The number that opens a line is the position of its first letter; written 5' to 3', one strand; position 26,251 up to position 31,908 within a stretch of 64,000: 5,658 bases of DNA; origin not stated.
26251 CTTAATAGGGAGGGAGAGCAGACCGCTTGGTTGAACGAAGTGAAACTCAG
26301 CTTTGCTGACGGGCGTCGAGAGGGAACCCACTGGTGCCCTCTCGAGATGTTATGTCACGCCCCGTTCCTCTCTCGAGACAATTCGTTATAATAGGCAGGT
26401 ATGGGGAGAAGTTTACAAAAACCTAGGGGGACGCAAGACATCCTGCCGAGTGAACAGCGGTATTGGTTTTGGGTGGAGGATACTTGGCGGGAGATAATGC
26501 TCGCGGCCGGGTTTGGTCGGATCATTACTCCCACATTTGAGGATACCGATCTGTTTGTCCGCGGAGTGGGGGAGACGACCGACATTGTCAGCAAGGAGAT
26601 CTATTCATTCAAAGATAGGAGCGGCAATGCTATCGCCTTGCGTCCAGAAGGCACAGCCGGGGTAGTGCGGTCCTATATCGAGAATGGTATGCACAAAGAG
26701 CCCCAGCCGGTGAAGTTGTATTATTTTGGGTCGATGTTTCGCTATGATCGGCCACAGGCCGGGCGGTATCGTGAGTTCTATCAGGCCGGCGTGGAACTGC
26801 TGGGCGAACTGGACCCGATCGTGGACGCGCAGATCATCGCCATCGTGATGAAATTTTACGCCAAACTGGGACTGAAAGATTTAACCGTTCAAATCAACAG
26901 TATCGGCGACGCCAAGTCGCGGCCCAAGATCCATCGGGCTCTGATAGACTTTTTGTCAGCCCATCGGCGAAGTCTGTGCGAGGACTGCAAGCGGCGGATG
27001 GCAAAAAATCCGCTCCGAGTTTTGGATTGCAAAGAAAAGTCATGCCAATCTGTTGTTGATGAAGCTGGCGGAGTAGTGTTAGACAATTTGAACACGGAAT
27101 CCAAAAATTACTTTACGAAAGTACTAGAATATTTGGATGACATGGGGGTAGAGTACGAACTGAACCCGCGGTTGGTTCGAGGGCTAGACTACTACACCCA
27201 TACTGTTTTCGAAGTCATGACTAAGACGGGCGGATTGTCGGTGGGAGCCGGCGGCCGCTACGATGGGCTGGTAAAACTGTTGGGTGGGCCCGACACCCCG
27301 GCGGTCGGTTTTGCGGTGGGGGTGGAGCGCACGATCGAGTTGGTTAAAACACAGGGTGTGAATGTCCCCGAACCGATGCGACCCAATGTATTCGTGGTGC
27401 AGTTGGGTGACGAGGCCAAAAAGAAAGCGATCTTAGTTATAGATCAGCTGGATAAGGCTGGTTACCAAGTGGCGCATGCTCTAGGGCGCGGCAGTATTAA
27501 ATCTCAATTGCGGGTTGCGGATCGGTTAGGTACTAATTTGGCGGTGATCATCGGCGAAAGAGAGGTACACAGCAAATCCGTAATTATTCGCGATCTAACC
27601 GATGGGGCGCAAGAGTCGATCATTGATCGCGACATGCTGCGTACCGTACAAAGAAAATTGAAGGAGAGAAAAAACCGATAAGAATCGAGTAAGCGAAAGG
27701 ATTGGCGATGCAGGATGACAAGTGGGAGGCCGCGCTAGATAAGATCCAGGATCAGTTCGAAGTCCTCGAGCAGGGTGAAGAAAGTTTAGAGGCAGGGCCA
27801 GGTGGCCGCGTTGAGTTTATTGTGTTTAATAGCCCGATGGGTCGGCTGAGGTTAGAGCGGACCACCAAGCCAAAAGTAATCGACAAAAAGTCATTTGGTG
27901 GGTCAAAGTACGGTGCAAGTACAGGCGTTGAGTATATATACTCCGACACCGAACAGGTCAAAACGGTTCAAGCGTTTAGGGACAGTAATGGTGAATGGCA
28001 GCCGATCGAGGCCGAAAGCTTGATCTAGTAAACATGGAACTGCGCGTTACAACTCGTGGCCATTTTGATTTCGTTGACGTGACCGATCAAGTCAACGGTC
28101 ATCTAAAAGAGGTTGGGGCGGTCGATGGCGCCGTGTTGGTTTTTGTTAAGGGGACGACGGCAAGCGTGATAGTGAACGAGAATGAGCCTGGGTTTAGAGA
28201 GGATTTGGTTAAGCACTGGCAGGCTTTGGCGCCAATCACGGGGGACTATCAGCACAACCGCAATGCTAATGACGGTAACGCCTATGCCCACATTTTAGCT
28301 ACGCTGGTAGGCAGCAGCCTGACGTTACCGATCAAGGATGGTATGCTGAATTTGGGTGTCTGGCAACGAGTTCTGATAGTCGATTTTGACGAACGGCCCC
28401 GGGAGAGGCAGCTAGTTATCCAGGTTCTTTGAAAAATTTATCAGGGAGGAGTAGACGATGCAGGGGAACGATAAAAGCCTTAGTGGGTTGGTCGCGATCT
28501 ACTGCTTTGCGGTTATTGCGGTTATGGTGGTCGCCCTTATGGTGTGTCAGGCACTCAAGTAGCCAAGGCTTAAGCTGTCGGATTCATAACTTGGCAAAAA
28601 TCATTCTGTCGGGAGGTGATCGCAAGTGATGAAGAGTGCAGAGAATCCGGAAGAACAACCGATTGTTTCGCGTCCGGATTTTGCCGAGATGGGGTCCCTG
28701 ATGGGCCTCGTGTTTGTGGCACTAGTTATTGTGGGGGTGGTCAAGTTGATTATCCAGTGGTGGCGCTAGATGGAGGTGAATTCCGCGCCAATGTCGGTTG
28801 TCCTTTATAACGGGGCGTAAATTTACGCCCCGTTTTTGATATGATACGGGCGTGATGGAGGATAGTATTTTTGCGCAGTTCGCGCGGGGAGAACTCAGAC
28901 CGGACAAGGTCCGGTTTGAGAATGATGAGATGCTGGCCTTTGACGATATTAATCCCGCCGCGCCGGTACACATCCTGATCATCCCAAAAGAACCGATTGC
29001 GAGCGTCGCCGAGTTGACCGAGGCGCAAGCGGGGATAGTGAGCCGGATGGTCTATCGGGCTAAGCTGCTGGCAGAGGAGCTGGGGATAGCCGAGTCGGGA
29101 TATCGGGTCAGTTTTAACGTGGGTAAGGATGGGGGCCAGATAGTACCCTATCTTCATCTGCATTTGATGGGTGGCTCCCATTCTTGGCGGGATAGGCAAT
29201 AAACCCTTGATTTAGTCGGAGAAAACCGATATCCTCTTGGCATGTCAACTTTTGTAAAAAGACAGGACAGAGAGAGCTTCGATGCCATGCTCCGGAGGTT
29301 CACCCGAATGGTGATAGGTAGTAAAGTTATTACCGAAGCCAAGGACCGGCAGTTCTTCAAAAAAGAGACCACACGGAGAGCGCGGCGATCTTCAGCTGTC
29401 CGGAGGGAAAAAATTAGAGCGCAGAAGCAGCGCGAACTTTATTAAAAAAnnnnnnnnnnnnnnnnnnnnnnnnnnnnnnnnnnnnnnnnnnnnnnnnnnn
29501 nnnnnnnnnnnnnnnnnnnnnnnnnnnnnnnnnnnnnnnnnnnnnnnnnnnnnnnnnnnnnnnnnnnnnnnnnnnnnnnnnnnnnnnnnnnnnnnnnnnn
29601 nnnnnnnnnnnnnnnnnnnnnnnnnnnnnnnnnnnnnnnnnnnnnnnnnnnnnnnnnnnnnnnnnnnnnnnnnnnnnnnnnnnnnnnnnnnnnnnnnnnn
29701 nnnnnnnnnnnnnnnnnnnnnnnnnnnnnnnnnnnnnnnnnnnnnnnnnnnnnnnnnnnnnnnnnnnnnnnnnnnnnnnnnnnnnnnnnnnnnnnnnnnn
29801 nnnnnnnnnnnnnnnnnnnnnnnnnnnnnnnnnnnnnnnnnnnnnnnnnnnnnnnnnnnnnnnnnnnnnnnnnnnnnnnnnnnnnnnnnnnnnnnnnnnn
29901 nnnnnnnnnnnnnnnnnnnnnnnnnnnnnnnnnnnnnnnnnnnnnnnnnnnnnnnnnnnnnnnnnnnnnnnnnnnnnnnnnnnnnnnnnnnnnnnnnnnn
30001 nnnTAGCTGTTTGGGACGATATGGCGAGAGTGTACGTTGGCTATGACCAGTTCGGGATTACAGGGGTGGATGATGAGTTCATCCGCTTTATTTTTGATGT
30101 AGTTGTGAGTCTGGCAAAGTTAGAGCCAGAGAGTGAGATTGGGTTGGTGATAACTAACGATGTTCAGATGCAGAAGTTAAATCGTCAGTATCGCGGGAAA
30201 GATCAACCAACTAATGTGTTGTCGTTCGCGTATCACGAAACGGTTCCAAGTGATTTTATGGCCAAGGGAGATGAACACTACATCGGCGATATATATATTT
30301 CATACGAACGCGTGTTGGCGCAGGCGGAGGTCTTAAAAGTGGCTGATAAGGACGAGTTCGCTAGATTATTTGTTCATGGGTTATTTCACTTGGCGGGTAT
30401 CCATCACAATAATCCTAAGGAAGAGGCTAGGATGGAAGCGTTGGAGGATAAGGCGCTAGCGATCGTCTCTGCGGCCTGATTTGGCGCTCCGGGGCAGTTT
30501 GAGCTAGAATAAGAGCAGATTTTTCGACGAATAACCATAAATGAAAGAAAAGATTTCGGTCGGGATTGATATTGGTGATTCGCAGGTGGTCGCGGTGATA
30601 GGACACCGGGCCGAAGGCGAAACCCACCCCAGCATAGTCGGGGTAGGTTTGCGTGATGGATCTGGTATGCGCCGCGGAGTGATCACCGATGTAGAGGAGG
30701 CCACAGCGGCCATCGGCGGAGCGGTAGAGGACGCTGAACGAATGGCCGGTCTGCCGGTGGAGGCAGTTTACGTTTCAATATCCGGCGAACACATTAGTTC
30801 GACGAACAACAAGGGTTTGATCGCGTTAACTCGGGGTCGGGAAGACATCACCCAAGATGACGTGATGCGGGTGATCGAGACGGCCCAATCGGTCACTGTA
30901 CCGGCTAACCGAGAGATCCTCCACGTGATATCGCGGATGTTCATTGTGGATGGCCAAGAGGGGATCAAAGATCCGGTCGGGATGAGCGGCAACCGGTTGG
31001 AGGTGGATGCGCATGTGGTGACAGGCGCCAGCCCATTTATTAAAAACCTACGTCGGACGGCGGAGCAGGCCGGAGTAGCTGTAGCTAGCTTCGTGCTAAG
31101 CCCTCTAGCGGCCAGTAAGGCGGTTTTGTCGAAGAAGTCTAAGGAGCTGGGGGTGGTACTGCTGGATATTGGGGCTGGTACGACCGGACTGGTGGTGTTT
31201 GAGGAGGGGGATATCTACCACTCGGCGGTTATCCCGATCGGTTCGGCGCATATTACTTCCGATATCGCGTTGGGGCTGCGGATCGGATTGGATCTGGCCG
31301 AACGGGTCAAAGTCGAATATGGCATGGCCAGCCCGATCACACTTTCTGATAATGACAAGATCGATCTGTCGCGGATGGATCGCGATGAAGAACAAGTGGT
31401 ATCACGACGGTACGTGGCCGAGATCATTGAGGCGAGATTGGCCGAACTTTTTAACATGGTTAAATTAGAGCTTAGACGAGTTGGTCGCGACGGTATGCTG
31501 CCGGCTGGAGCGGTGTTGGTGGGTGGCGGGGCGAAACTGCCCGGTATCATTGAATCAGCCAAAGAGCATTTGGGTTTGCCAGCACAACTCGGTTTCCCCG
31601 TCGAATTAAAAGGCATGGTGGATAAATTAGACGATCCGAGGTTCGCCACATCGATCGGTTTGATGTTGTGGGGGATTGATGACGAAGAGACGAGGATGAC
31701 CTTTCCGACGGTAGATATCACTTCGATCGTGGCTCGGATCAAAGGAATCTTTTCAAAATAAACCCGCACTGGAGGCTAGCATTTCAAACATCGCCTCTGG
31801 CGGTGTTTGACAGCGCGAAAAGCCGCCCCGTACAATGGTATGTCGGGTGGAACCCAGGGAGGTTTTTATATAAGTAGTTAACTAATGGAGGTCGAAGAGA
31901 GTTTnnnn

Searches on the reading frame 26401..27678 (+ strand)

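Call 38: search_protein_families(library=pfam, proteins=[window:26401-27678:+], max_evalue=1e-8)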
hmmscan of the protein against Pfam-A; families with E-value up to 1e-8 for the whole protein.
window:26401-27678:+ (426 aa): 3 families
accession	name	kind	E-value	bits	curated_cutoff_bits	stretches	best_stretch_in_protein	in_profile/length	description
PF13393.11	tRNA-synt_His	-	9e-48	163.5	25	1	10-310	1-307/308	Histidyl-tRNA synthetase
PF00587.30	tRNA-synt_2b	-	2.1e-13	51.2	29.3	1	68-314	1-174/179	tRNA synthetase class II core domain (G, H, P, S and T)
PF03129.25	HGTP_anticodon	-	1.3e-11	44.9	21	1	330-414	2-89/94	Anticodon binding domain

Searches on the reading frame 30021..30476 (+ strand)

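Call 66: search_protein_families(library=pfam, proteins=[window:30021-30476:+], max_evalue=0.000001)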
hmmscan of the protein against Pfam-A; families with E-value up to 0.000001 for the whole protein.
window:30021-30476:+ (152 aa): 1 family
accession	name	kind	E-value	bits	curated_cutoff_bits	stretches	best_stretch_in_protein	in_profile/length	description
PF02130.23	YbeY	-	4.4e-31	107.9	25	1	21-147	11-127/129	Endoribonuclease YbeY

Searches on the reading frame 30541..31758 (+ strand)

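Call 66: search_protein_families(library=pfam, proteins=[window:30541-31758:+], max_evalue=0.000001)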
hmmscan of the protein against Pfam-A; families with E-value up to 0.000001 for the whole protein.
window:30541-31758:+ (406 aa): 3 families
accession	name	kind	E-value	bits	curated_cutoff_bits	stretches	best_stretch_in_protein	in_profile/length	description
PF14450.12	FtsA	-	4.3e-38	131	31.8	1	206-373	1-127/127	Cell division protein FtsA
PF02491.25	SHS2_FTSA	-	1.4e-30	105.9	25.4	1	82-161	1-79/79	SHS2 domain inserted in FTSA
PF06723.19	MreB_Mbl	-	2.3e-10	40.3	27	1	172-349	114-302/327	MreB/Mbl protein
